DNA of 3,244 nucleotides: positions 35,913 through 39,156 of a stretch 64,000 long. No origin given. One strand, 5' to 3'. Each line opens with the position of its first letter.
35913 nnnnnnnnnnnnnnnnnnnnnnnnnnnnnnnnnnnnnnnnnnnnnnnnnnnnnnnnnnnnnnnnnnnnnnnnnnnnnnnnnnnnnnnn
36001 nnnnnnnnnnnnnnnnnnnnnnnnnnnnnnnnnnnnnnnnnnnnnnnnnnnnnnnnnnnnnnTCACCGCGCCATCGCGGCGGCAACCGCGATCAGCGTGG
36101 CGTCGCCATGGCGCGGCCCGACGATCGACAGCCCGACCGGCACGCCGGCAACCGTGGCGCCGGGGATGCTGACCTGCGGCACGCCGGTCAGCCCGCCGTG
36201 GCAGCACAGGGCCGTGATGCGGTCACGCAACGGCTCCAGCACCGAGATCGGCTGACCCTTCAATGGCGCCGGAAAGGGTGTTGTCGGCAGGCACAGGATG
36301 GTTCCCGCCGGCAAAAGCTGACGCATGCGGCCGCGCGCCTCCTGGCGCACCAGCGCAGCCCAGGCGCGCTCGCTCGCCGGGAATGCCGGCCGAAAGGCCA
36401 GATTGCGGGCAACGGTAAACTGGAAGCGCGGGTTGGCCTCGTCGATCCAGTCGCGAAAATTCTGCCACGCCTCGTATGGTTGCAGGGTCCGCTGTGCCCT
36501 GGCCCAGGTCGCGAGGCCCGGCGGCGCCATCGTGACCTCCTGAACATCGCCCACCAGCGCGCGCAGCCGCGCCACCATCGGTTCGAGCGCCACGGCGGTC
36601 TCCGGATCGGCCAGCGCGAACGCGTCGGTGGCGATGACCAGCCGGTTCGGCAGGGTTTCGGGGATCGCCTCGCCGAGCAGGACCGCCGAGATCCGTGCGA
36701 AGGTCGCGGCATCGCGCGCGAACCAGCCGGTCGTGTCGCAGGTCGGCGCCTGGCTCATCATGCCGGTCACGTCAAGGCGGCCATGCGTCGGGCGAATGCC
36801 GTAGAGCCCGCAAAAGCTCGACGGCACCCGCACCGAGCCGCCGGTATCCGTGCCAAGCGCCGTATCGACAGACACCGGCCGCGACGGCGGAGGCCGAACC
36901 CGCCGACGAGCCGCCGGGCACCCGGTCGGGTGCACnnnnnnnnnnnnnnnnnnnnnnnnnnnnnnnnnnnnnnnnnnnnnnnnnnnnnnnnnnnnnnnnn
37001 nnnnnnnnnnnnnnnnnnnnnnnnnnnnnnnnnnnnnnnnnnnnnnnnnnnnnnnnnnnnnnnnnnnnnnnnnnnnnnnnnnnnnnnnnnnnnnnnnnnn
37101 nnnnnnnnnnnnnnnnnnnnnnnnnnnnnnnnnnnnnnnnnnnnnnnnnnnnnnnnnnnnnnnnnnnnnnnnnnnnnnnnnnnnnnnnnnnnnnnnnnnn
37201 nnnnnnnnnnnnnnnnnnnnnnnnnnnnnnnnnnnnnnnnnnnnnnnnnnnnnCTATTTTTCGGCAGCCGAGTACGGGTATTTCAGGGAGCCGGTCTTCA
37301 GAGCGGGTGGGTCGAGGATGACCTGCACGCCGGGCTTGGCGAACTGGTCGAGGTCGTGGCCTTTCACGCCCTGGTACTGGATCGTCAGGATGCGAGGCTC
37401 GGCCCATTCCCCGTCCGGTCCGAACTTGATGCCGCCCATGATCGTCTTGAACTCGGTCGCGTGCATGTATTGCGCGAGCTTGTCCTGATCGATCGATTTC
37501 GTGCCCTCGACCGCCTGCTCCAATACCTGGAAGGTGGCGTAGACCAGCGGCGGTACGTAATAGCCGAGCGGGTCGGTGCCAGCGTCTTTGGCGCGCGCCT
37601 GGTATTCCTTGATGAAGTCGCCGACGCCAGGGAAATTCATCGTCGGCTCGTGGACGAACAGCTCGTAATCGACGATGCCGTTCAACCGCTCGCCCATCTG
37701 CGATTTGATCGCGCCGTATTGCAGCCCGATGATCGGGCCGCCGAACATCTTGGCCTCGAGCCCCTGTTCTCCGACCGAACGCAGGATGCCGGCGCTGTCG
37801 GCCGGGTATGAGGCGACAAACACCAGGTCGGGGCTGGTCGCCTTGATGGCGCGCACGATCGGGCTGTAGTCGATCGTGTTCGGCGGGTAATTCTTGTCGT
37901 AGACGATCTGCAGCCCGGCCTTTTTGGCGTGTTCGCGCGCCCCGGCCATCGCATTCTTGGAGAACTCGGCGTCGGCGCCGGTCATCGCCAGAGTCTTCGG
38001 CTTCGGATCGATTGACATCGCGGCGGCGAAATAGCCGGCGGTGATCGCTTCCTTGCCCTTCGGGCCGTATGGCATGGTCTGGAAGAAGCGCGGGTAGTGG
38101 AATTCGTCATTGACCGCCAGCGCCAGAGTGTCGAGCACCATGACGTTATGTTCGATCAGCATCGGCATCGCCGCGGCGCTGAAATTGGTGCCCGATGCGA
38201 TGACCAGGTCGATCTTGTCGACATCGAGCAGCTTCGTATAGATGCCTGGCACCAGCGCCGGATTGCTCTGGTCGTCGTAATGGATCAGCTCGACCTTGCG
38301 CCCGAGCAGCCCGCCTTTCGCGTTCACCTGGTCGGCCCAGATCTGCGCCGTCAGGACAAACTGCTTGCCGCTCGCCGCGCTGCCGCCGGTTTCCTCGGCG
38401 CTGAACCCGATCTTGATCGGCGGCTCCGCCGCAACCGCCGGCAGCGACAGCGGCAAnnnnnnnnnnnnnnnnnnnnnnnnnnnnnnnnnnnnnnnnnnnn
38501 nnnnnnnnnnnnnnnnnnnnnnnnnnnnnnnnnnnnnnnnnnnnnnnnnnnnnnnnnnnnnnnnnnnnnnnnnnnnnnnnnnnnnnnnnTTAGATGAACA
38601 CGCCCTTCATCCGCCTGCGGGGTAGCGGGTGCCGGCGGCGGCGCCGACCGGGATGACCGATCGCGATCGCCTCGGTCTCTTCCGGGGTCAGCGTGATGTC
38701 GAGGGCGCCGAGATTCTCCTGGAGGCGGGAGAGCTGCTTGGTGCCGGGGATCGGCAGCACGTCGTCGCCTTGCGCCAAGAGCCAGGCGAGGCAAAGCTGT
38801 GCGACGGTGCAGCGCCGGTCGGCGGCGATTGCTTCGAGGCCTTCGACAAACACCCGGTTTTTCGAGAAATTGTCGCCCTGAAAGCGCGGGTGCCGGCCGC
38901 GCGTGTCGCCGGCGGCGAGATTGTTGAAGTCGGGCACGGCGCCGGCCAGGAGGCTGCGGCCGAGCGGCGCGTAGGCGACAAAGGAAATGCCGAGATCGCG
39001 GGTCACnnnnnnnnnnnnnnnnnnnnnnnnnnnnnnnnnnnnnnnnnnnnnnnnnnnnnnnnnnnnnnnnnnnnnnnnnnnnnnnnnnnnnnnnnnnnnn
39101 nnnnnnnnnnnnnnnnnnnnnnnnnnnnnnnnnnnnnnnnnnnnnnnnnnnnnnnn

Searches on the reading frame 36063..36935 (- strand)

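Call 11: search_protein_families(library=pfam, proteins=[window:36063-36935:-], max_evalue=0.001)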
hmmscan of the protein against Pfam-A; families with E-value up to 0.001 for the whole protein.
window:36063-36935:- (290 aa): 1 family
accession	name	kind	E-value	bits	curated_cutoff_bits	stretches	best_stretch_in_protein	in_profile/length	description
PF01425.27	Amidase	-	2.7e-28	99.7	27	1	23-281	143-444/445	Amidase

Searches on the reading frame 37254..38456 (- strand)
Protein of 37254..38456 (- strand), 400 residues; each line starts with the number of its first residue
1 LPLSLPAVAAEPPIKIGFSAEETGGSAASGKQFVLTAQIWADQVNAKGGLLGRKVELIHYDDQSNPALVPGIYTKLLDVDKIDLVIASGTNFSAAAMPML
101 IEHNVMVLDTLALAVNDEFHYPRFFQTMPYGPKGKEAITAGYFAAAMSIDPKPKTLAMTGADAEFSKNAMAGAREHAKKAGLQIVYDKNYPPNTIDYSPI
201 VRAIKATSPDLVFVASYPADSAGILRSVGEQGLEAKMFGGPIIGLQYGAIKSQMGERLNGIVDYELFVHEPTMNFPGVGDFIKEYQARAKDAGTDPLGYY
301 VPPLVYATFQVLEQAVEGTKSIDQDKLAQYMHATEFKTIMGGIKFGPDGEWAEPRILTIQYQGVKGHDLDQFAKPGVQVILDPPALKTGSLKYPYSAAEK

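Call 11: search_protein_families(library=pfam, proteins=[window:37254-38456:-], max_evalue=0.001)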
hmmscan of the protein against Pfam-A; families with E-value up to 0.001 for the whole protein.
window:37254-38456:- (400 aa): 3 families
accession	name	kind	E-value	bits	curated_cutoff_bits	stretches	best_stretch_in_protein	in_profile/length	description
PF13458.12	Peripla_BP_6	-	1.4e-55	189.8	31.7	1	13-348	1-326/343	Periplasmic binding protein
PF13433.12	Peripla_BP_5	-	1.5e-20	74.1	27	1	14-362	1-339/363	Periplasmic binding protein domain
PF01094.35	ANF_receptor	-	8.4e-11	41.9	25.4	1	42-362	11-351/353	Receptor family ligand binding region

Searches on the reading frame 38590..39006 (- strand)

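Call 11: search_protein_families(library=pfam, proteins=[window:38590-39006:-], max_evalue=0.001)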
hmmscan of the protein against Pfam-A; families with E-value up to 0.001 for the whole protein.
window:38590-39006:- (138 aa): 1 family
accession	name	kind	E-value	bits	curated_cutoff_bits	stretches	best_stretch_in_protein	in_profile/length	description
PF00248.27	Aldo_ket_red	-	4.1e-18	65.9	24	1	2-114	179-286/291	Aldo/keto reductase family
